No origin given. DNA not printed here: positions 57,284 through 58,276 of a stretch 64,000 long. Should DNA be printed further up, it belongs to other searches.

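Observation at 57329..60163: Self-contained 'scavenge-activate-load' cassette: GHMP sugar kinase fused to a UDP-sugar pyrophosphorylase, coupled to a DPM1-like polyprenyl-phosphate glycosyltransferase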

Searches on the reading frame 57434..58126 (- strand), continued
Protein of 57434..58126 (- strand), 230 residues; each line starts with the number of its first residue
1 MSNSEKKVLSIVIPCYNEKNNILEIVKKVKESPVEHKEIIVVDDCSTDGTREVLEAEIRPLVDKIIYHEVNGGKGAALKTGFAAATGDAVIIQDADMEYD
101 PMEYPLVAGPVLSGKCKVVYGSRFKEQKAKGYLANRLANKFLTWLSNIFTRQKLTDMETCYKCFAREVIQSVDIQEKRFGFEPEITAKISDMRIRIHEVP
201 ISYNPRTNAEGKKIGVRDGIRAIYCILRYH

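Call 59: find_encoding_contigs(protein=P0388, flank=7000, max_places=2)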
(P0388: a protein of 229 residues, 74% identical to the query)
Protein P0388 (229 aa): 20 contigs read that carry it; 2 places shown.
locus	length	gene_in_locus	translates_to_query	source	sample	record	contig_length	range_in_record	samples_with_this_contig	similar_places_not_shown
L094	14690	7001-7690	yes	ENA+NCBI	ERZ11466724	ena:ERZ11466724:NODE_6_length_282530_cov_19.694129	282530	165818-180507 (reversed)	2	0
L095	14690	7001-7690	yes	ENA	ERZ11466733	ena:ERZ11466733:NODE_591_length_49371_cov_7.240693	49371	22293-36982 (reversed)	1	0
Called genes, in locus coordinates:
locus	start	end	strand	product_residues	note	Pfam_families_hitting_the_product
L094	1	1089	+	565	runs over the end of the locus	-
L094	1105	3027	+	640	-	PF02096:60KD_IMP, PF04464:Glyphos_transf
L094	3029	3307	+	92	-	-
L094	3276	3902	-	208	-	PF10502:Peptidase_S26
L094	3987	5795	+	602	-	PF00483:NTP_transferase (weak), PF12804:NTP_transf_3, PF00155:Aminotran_1_2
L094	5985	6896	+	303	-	PF01073:3Beta_HSD, PF01370:Epimerase, PF02719:Polysacc_synt_2, PF04321:RmlD_sub_bind, PF16363:GDP_Man_Dehyd, PF07993:NAD_binding_4 (weak)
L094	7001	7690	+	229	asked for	PF13641:Glyco_tranf_2_3, PF00535:Glycos_transf_2, PF10111:Glyco_tranf_2_2 (weak)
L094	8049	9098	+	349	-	PF13401:AAA_22 (faint)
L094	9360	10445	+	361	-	PF01073:3Beta_HSD, PF01370:Epimerase, PF02719:Polysacc_synt_2, PF04321:RmlD_sub_bind, PF07993:NAD_binding_4, PF16363:GDP_Man_Dehyd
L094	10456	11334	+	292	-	PF00483:NTP_transferase, PF12804:NTP_transf_3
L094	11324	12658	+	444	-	PF01183:Glyco_hydro_25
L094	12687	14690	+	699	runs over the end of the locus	PF13506:Glyco_transf_21 (faint), PF00535:Glycos_transf_2, PF10111:Glyco_tranf_2_2 (faint), PF13641:Glyco_tranf_2_3 (weak), PF13632:Glyco_trans_2_3 (faint), PF13641:Glyco_tranf_2_3, PF00535:Glycos_transf_2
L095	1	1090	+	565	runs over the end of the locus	-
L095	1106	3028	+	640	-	PF02096:60KD_IMP, PF04464:Glyphos_transf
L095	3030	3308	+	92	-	-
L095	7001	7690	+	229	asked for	PF13641:Glyco_tranf_2_3, PF00535:Glycos_transf_2, PF10111:Glyco_tranf_2_2 (weak)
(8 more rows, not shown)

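Call 65: search_protein_families(library=ncbifam, proteins=[L094:5985-6896:+], max_evalue=1e-10)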
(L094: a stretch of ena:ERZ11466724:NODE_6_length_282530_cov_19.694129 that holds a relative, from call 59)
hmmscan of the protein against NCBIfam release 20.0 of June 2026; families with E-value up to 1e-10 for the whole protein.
L094:5985-6896:+ (303 aa): 5 families
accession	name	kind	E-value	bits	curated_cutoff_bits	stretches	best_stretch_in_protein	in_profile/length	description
TIGR01214.1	rmlD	equivalog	1.3e-83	280.4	224.05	1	2-301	1-284/285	dTDP-4-dehydrorhamnose reductase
NF007440.0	PRK09987.1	equivalog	8.9e-49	166.4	308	1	45-302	31-293/299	dTDP-4-dehydrorhamnose reductase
TIGR01179.1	galE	equivalog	1.3e-14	53.8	262.3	1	2-159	1-158/332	UDP-glucose 4-epimerase GalE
NF043036.1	ErythonDh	equivalog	3.4e-11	42.9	325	1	1-166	1-169/321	D-erythronate dehydrogenase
TIGR01181.1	dTDP_gluc_dehyt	equivalog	7.1e-11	41.7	365.1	0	47-164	51-169/321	dTDP-glucose 4,6-dehydratase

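Call 73: predict_structure(alignment_id=A2)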
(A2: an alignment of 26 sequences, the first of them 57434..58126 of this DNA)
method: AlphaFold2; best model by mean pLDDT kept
length: 230 residues; sequences in the alignment: 26
mean_pLDDT: 87.2   pTM: 0.86
mean pLDDT of the five models: 87.2, 87.2, 84.4, 83.6, 83.3
residues with pLDDT >= 90: 142; 70-90: 64; 50-70: 16; < 50: 8
segments of 3 or more residues with pLDDT < 50: 1-3, 207-211
pLDDT, mean of each block of 10 residues (from residue 1): 70 95 95 96 97 98 98 93 98 84 94 96 77 76 88 82 94 86 89 93 63 64 81
secondary structure, 60 per line:
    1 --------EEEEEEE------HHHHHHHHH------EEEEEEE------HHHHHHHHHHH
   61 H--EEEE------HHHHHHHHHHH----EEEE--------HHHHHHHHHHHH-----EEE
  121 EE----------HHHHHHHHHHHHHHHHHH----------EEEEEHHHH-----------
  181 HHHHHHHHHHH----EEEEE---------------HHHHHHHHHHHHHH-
elements in order: E9-15 H22-30 E37-43 H50-61 E64-67 H74-84 E89-92 H101-112 E118-122 H133-150 E161-165 H166-169 H181-191 E196-200 H216-229

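Call 75: fold_search(model_id=the predicted structure, library=pdb)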
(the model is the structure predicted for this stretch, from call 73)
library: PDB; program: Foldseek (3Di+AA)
matches with E <= 10: 1620; with E <= 0.001: 372
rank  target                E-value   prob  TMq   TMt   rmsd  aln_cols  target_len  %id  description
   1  8vxh_A                1.5e-16  1.00  0.77  0.58   3.2       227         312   26  Cryo-EM Structure of the Glycosyltransferase ArnC from Salmonella enterica in the Apo State Determined on Talos Arctic (released 2025-02-05)
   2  9asc_A                3.4e-16  1.00  0.77  0.58   3.5       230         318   25  Cryo-EM Structure of the Glycosyltransferase ArnC from Salmonella enterica in the UDP-bound State Determined on Talos  (released 2025-02-05)
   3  9bhc_B                1.5e-15  1.00  0.77  0.59   3.0       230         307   24  Salmonella undecaprenyl-phosphate 4-deoxy-4-formamido-L-arabinose transferase (ArnC) (released 2025-02-12)
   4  9bhc_A                2.0e-15  1.00  0.76  0.58   2.9       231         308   24  Salmonella undecaprenyl-phosphate 4-deoxy-4-formamido-L-arabinose transferase (ArnC) (released 2025-02-12)
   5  9b77_A                2.0e-15  1.00  0.77  0.58   3.1       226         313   26  Cryo-EM Structure of the Glycosyltransferase ArnC from Salmonella enterica in the Apo State Determined on Krios micros (released 2025-02-05)
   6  9hwj_A                2.8e-15  1.00  0.75  0.59   3.4       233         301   22  Structure of Undecaprenyl-phosphate 4-deoxy-4-formamido-L-arabinose transferase embedded in nanodisc (released 2026-01-14)
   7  9bhe_A                4.0e-15  1.00  0.76  0.58   3.6       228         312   25  Salmonella undecaprenyl-phosphate 4-deoxy-4-formamido-L-arabinose transferase (ArnC) bound to UDP (released 2025-02-12)
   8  9ep0                  5.5e-15  1.00  0.79  0.54   2.9       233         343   24  Dolichyl phosphate mannose synthase in complex with donor (GDP-Man) and traces of acceptor (Dol55P) and product (Dol55P- (released 2025-10-01)
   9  5mlz                  1.2e-14  1.00  0.78  0.53   3.5       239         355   24  Dolichyl phosphate mannose synthase in complex with GDP and Mg2+ (released 2017-08-09)
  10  9bhe_B                2.6e-14  1.00  0.76  0.58   3.7       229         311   25  Salmonella undecaprenyl-phosphate 4-deoxy-4-formamido-L-arabinose transferase (ArnC) bound to UDP (released 2025-02-12)
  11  9nyd_C                8.0e-14  1.00  0.76  0.59   3.6       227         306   23  Cryo-EM structure of the glycosyltransferase GtrB in the pre-catalysis and product-bound state (released 2025-12-17)
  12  9nyf_A                4.3e-13  1.00  0.75  0.58   4.0       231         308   24  Cryo-EM structure of the glycosyltransferase GtrB (tetramer volume) (released 2025-12-17)
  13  5mm1                  6.2e-13  1.00  0.75  0.52   3.6       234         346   24  Dolichyl phosphate mannose synthase in complex with GDP and dolichyl phosphate mannose (released 2017-08-09)
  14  9nyc_A                6.2e-13  1.00  0.74  0.56   4.2       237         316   23  Cryo-EM structure of the glycosyltransferase GtrB in the substrate-bound state (released 2025-12-17)
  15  9nyd_B                6.6e-13  1.00  0.73  0.56   4.2       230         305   23  Cryo-EM structure of the glycosyltransferase GtrB in the pre-catalysis and product-bound state (released 2025-12-17)
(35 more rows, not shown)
